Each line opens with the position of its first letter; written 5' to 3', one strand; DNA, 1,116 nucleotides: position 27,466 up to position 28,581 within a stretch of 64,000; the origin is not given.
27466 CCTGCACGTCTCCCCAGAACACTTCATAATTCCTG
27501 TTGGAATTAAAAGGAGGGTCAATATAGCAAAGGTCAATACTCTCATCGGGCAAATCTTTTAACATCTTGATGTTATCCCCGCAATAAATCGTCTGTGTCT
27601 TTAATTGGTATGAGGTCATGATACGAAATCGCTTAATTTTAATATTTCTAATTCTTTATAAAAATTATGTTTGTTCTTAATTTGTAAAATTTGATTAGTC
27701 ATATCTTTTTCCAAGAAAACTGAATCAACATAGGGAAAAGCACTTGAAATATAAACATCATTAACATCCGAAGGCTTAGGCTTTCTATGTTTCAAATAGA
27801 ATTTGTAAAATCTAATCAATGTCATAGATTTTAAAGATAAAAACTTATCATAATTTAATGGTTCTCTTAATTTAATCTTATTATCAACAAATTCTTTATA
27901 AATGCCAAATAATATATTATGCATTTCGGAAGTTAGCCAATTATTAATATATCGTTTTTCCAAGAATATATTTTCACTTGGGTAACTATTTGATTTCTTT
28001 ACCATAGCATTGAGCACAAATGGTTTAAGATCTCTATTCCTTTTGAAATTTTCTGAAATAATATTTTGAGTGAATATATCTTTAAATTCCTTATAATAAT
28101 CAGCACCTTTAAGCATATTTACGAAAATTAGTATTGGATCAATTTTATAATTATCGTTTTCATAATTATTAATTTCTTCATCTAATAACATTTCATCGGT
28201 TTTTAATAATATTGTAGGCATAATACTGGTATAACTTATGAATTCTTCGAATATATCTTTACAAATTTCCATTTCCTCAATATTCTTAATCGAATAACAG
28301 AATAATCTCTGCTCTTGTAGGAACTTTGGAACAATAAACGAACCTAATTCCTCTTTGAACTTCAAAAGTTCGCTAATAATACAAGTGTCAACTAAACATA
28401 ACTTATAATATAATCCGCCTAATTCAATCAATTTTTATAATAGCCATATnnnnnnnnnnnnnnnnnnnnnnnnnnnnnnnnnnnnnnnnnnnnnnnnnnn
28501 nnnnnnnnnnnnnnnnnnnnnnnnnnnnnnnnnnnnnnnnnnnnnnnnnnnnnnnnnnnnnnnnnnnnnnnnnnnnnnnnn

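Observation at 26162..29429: Candidate uncharacterised defence / R-M-like cassette: small protein, membrane-anchored acidic protein, PIN-like protein, MTase::Mrr-nuclease fusion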

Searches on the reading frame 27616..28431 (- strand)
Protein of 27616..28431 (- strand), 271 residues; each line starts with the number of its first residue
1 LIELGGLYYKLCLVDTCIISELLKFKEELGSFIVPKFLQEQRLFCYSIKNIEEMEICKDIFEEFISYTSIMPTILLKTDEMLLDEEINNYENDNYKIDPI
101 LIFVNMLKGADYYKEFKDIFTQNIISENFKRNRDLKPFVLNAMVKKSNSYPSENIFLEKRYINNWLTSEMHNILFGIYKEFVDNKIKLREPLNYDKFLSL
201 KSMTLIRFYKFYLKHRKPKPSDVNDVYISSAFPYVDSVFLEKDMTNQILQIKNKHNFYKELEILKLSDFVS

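Call 3: search_protein_families(library=pfam, proteins=[window:27616-28431:-], max_evalue=0.1)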
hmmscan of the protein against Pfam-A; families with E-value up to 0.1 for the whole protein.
window:27616-28431:- (271 aa): 0 families

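Call 4: search_protein_families(library=padloc, proteins=[window:27616-28431:-], max_evalue=0.1)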
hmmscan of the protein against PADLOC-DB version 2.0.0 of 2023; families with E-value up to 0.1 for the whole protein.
window:27616-28431:- (271 aa): 0 families

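Call 5: search_protein_families(library=ncbifam, proteins=[window:27616-28431:-], max_evalue=0.1)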
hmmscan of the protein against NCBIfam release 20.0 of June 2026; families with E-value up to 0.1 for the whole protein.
window:27616-28431:- (271 aa): 0 families

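Call 6: find_homologous_proteins(query=window:27616-28431:-, max_evalue=0.01)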
Query window:27616-28431:- (271 aa): 5 proteins with E <= 0.01 among 346 candidates.
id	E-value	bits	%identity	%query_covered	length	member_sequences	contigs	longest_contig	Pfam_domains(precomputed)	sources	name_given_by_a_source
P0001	4.0e-172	589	100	100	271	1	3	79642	-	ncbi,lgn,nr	ncbi:MAG: hypothetical protein NTY74_10440 [Ignavibacteriae bacterium]|nr:hypothetical protein [Igna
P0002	9.5e-151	519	86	100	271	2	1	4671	-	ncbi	-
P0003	3.7e-104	366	64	100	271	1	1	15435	-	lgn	-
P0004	8.1e-102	359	60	100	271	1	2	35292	-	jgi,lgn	jgi:hypothetical protein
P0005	3.1e-97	344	57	100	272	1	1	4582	-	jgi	jgi:hypothetical protein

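Call 7: search_protein_families(library=phrogs, proteins=[window:27616-28431:-], max_evalue=0.1)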
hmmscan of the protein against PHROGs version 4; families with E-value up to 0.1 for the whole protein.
window:27616-28431:- (271 aa): 0 families

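Call 8: find_encoding_contigs(protein=P0003, flank=8000, max_places=3)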
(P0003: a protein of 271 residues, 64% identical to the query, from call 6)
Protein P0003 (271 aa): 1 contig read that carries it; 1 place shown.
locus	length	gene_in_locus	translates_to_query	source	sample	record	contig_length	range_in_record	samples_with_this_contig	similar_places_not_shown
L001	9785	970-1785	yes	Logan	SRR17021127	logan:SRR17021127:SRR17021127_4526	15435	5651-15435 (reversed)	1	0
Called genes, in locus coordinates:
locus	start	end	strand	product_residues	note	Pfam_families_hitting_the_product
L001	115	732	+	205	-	-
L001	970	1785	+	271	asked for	-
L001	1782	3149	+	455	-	PF13847:Methyltransf_31 (faint), PF01555:N6_N4_Mtase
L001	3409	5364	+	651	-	PF02129:Peptidase_S15, PF00561:Abhydrolase_1, PF12146:Hydrolase_4, PF00326:Peptidase_S9 (weak), PF08530:PepX_C, PF18962:Por_Secre_tail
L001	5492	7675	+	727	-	PF00930:DPPIV_N, PF26549:Tricorn_N (faint), PF07676:PD40 (faint), PF02129:Peptidase_S15 (weak), PF20434:BD-FAE, PF01738:DLH, PF00326:Peptidase_S9, PF12146:Hydrolase_4 (faint)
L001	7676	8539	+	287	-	PF04055:Radical_SAM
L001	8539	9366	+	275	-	PF13539:Peptidase_M15_4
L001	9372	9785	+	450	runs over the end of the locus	PF01875:Memo, PF01871:AMMECR1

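Call 9: find_encoding_contigs(protein=P0004, flank=8000, max_places=3)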
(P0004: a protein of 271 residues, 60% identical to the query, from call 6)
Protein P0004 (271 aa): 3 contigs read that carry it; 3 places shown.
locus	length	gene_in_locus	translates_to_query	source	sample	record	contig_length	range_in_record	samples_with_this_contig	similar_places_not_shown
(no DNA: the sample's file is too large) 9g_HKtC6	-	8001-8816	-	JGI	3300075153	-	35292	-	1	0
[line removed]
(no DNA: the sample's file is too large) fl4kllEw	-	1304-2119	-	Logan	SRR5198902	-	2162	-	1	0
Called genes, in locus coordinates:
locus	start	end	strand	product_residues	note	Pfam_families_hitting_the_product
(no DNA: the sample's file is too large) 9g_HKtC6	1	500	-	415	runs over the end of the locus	PF00155:Aminotran_1_2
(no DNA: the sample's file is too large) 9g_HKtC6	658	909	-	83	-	-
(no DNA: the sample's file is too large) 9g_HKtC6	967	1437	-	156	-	-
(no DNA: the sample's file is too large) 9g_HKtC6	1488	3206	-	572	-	PF00501:AMP-binding, PF13193:AMP-binding_C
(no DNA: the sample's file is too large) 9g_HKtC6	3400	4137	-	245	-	PF12412:DUF3667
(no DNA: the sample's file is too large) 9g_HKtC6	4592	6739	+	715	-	PF07953:Toxin_R_bind_N (faint), PF13385:Laminin_G_3, PF01483:P_proprotein (weak), PF18962:Por_Secre_tail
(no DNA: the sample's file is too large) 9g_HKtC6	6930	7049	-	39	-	-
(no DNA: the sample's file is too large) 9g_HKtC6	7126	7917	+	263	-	PF10539:Dev_Cell_Death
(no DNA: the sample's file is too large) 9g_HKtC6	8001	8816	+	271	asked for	-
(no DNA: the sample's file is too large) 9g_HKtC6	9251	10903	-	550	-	PF15780:ASH (faint), PF07610:DUF1573 (faint), PF22544:HYDIN_VesB_CFA65-like_Ig (faint), PF04231:Endonuclease_1, PF18962:Por_Secre_tail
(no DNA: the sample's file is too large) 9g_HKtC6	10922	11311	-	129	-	PF22740:PapZ_C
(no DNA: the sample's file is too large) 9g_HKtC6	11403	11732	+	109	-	PF01906:YbjQ_1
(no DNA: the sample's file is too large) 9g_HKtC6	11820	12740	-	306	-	PF14257:DUF4349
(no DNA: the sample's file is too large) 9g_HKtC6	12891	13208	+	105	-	-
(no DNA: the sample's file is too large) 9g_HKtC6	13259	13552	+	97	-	PF08817:YukD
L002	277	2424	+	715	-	PF07953:Toxin_R_bind_N (faint), PF13385:Laminin_G_3, PF01483:P_proprotein (weak), PF18962:Por_Secre_tail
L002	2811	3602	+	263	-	PF10539:Dev_Cell_Death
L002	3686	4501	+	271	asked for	-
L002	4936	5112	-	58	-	?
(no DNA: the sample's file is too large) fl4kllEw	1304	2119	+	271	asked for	-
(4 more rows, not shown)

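Call 10: find_encoding_contigs(protein=P0002, flank=8000, max_places=3)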
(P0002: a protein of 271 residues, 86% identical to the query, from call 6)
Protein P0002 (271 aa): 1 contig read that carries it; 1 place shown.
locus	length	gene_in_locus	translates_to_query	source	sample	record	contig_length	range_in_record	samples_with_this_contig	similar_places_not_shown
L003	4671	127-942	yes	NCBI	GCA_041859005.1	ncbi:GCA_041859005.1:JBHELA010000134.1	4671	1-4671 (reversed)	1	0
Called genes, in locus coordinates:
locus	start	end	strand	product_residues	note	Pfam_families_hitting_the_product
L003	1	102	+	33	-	?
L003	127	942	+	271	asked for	-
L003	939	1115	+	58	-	-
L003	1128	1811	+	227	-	PF15515:MvaI_BcnI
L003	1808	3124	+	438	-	PF03602:Cons_hypoth95 (faint)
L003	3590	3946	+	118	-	PF13443:HTH_26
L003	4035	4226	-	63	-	-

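Call 11: find_encoding_contigs(protein=P0005, flank=8000, max_places=3)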
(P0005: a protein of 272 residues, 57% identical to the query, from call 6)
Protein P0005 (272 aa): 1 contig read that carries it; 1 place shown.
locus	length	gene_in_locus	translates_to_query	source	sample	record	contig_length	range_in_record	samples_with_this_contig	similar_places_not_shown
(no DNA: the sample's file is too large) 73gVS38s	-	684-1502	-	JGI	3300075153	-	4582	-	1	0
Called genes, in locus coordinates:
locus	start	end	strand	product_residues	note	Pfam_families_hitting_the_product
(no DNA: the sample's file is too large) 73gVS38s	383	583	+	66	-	-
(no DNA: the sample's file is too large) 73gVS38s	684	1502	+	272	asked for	-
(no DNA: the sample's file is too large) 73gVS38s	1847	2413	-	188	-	-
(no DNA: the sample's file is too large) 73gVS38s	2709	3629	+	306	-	PF14353:CpXC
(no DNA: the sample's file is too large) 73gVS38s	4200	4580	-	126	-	?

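Call 34: predict_structure(alignment_id=A1)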
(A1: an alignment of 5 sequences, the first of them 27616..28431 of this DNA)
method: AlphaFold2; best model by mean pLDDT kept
length: 271 residues; sequences in the alignment: 5
mean_pLDDT: 41.5   pTM: 0.24
mean pLDDT of the five models: 41.5, 35.9, 34.5, 33.3, 32.7
residues with pLDDT >= 90: 0; 70-90: 0; 50-70: 40; < 50: 231
segments of 3 or more residues with pLDDT < 50: 1-26, 36-51, 67-117, 124-126, 128-140, 151-169, 174-182, 184-187, 189-248, 250-252, 254-271
pLDDT, mean of each block of 10 residues (from residue 1): 43 44 50 49 43 52 51 44 39 30 31 46 48 43 54 38 46 49 45 31 36 35 30 25 41 44 34 29
secondary structure, 60 per line:
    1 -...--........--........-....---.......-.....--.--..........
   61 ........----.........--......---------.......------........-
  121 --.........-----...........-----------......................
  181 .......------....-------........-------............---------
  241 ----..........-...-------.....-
elements in order: E2-4 E7-14 H17-24 H26-29 H33-39 H41-45 H51-68 E73-78 H84-89 H99-105 H112-119 H123-131 H137-147 H159-187 H194-197 H205-212 H220-231 H245-254 H266-270

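Call 35: search_protein_families(library=pfam, proteins=[L002:2811-3602:+, L001:115-732:+, L003:1122-1811:+, L003:1808-3124:+, L003:3590-3946:+], max_evalue=0.1)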
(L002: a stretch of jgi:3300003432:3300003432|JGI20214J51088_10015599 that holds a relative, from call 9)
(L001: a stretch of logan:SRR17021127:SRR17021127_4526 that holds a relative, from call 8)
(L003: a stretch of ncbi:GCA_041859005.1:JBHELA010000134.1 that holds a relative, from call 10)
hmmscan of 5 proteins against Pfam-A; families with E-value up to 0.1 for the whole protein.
L002:2811-3602:+ (263 aa): 3 families
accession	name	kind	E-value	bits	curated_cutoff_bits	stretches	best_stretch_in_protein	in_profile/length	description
PF10539.14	Dev_Cell_Death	-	1.1e-19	70.9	27.8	1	5-116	3-117/126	Development and cell death domain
PF05626.16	DUF790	-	0.001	18.4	28.8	1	190-240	302-354/387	Protein of unknown function (DUF790)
PF09636.16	XkdW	-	0.082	13.1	24.6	0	184-218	3-38/57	XkdW protein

L001:115-732:+ (205 aa): 0 families

L003:1122-1811:+ (229 aa): 2 families
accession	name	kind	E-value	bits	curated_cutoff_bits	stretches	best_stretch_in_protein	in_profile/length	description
PF15515.12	MvaI_BcnI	-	6.7e-38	131.4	25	1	10-222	2-227/227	MvaI/BcnI restriction endonuclease family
PF09562.16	RE_LlaMI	-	0.0047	16.9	25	0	30-64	19-53/266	LlaMI restriction endonuclease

L003:1808-3124:+ (438 aa): 4 families
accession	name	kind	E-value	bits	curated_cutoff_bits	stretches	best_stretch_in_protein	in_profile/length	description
PF03602.21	Cons_hypoth95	-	2.3e-05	24.6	24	1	45-103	39-95/182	Conserved hypothetical protein 95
PF01555.25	N6_N4_Mtase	-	0.0001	22.8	26.7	1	240-434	2-129/221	DNA methylase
PF01170.24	UPF0020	-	0.0019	18.4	22.3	0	231-254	114-137/197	RMKL-like, methyltransferase domain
PF07669.17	Eco57I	-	0.034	14.7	25.3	0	75-256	5-92/171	Eco57I restriction-modification methylase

L003:3590-3946:+ (118 aa): 1 family
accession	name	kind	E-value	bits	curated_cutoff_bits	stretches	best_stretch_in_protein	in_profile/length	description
PF13443.12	HTH_26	-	6e-10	39.7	22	1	5-67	1-62/63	Cro/C1-type HTH DNA-binding domain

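Call 36: search_protein_representatives(alignment_id=A1)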
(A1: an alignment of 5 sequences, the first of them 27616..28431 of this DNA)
Query: 5 sequences, 271 profile positions. Proteins with E-value up to 0.001 (for the whole library): 340; up to 1e-10: 157; up to 1e-30: 30. The best 150 are listed.
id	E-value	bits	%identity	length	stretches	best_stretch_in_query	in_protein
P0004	1.6e-148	509.9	-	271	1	1-271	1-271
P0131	2.3e-60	220.9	-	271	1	1-269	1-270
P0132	7.0e-59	216.0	-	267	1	1-269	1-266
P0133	6.6e-51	189.9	-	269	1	4-266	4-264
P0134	2.5e-48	181.4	-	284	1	8-269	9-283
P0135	5.3e-47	177.1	-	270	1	1-268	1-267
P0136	3.0e-46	174.6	-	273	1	1-269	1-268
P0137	2.5e-42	161.7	-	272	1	1-268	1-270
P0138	7.9e-41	156.8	-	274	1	1-269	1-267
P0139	1.4e-39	152.7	-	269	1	1-270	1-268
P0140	8.9e-39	150.1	-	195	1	77-270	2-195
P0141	2.0e-38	149.0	-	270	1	1-268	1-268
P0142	9.9e-37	143.4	-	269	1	7-269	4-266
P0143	2.3e-36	142.2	-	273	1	1-268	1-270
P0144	3.2e-36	141.7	-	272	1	1-268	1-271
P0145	9.4e-36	140.2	-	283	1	1-269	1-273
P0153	4.3e-33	131.5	-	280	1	1-268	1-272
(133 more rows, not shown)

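Call 38: search_protein_families(library=pfam, alignment_id=A2, max_evalue=0.05)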
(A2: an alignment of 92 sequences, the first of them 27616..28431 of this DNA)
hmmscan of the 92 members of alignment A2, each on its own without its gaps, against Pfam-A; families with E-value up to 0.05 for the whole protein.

A. member 1, window:27616-28431:- (271 aa): 0 families

B. families by the number of members that match (of 92 scanned): 12 families
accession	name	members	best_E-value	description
PF01850.27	PIN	4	0.0012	PIN domain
PF00861.27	Ribosomal_L18p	1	0.0031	Ribosomal L18 of archaea, bacteria, mitoch. and chloroplast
PF24100.1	DUF7381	1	0.012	Domain of unknown function (DUF7381)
PF24754.1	MavL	1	0.013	Macrodomain effector MavL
PF19960.5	EAD7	1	0.014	Effector-associated domain 7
PF10754.15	DUF2569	1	0.019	Protein of unknown function (DUF2569)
PF16782.11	SIL1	1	0.019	Nucleotide exchange factor SIL1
PF24913.1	HTH_AAA_fung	1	0.029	Fungal AAA protein, C-terminal winged helix domain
PF24673.1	Blr_divisome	1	0.036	Divisome-associated membrane protein Blr family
PF22206.1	Cas_Csm6_6H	1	0.041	CRISPR-associated protein Csm6 6H domain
PF08911.16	NUP50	1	0.041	NUP50 (Nucleoporin 50 kDa)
PF13934.12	ELYS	1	0.045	Nuclear pore complex assembly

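Call 39: search_solved_structures(query=A2, max_evalue=10, show_alignments=2)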
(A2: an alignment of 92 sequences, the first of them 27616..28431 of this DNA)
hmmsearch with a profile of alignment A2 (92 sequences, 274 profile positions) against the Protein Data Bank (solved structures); distinct sequences matched with E-value up to 10: 22.
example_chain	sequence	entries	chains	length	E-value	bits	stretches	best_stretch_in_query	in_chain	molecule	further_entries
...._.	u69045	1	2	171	0.031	17.1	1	2-122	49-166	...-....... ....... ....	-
4o2l_A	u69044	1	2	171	0.047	16.5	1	2-122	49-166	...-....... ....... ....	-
5yz4_A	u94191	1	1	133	0.061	16.2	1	12-57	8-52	rRNA-processing protein fcf1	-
5ecd_A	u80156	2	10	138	0.082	15.7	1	12-54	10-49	tRNA(fMet)-specific endonuclease VapC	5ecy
3tnd_A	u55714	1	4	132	0.14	15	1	13-54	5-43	tRNA(fMet)-specific endonuclease VapC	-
6sd6_C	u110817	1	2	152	0.16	14.8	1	12-54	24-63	tRNA(fMet)-specific endonuclease VapC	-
6nkl_A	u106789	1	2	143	0.17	14.7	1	12-56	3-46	Ribonuclease VapC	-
7btc_A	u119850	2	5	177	0.18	14.6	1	2-124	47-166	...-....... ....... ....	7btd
1xtq_A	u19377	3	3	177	0.18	14.6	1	2-124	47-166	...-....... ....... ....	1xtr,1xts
6bsx_A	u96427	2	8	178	0.18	14.6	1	2-124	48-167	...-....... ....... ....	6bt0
9ed4_L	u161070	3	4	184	0.18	14.6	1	2-127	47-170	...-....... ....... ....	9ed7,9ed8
6bcu_S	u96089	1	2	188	0.2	14.5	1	2-127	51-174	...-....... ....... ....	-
3t5g_A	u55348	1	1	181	0.25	14.2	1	2-122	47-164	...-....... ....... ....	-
2l0x_A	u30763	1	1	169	0.25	14.2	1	2-122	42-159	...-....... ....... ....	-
4o25_A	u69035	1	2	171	0.31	13.9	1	2-122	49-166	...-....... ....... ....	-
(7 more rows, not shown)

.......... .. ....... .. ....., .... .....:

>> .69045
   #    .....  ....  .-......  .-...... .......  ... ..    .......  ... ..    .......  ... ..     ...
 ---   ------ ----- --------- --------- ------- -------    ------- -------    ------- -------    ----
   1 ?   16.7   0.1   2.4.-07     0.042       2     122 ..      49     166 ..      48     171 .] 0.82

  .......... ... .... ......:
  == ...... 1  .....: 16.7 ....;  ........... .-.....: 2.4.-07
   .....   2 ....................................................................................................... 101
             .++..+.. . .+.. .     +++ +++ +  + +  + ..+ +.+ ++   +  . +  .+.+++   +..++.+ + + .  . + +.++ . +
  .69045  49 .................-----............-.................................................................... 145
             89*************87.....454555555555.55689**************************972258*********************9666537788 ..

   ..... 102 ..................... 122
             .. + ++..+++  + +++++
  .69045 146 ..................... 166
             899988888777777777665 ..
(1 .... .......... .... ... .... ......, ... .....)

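Call 43: find_encoding_contigs(protein=P0131, flank=6000, max_places=2)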
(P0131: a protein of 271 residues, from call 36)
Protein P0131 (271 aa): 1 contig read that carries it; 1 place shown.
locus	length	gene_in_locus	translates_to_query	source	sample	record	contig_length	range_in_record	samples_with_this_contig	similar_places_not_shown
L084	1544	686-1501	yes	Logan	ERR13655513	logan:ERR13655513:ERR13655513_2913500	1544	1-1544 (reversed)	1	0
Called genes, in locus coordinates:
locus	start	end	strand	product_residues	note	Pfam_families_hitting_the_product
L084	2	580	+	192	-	?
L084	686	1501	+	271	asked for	-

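Call 44: find_encoding_contigs(protein=P0135, flank=6000, max_places=2)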
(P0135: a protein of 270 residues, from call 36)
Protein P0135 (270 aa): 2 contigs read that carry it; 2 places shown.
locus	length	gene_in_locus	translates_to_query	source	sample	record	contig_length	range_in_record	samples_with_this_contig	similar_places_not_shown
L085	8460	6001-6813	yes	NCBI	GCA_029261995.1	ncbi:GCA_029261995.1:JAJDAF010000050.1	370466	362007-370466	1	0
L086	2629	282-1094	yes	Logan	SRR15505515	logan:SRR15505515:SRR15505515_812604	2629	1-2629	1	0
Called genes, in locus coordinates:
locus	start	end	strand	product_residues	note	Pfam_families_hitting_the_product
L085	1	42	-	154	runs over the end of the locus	PF13442:Cytochrome_CBB3, PF00034:Cytochrom_C (weak)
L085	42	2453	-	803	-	PF13620:CarboxypepD_reg, PF13715:CarbopepD_reg_2, PF07715:Plug, PF00593:TonB_dep_Rec_b-barrel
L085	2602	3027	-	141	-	-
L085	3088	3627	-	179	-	PF12867:DinB_2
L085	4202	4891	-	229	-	-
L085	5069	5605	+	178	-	-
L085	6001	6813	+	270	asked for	-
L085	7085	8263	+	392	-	-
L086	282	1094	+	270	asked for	-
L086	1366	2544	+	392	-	-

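Call 46: find_related_loci(query=A3, collection=metagenome_contigs, flank=6000)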
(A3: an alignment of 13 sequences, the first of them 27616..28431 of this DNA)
Query A3 (271 aa) in metagenome_contigs; peptide patterns used: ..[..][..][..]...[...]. (x = any residue, [..] = any of these).
600 stretches matched a pattern (row limit reached: there are more); 4 encode a relative of the query (tblastn E <= 1e-3); 4 distinct loci.
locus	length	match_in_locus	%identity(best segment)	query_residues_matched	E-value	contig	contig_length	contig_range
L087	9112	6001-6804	31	1-270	1e-34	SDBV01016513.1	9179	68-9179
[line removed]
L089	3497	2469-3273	40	1-269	3e-29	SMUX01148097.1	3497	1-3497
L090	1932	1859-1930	88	1-24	4e-8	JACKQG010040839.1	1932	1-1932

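Call 49: predict_structure(alignment_id=A2)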
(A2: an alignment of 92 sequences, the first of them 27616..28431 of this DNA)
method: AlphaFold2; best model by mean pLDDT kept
length: 271 residues; sequences in the alignment: 92
mean_pLDDT: 94.8   pTM: 0.92
mean pLDDT of the five models: 94.8, 94.5, 94.1, 94.0, 93.7
residues with pLDDT >= 90: 242; 70-90: 28; 50-70: 1; < 50: 0
segments of 3 or more residues with pLDDT < 50: none
pLDDT, mean of each block of 10 residues (from residue 1): 93 97 93 92 97 93 91 95 98 96 85 89 92 96 95 93 97 98 98 98 98 95 97 98 97 97 94 67
secondary structure, 60 per line:
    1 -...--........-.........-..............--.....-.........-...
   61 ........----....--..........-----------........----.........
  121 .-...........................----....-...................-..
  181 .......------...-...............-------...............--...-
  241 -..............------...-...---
elements in order: E2-4 E7-14 H16-24 H26-39 E42-46 H48-56 H58-68 E73-76 H79-88 E100-103 H104-107 H112-121 H123-149 H154-157 H159-177 H179-187 H198-212 H220-234 E237-239 H242-255 E262-264

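Call 50: search_protein_families(library=padloc, alignment_id=A2, max_evalue=0.01)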
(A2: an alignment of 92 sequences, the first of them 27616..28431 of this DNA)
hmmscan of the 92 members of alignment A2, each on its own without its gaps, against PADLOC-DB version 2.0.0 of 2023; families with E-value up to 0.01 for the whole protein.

A. member 1, window:27616-28431:- (271 aa): 0 families

B. families by the number of members that match (of 92 scanned): 8 families
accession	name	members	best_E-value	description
PDLC05036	PDC-S54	1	0.00027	-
PDLC01391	Csx19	1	0.0008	CAS-III-D; effector_UNK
PDLC04393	PDC-M07A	1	0.0012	-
PDLC04143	HEC-01A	1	0.0018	-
PDLC00267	PtuA1|PtuA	1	0.0029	AAA ATPase domain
PDLC03219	MTase_II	1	0.0066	Type II methyltransferase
PDLC01866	CARF3--CARF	1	0.0078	-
PDLC01702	Cas12g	1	0.0082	Cas12g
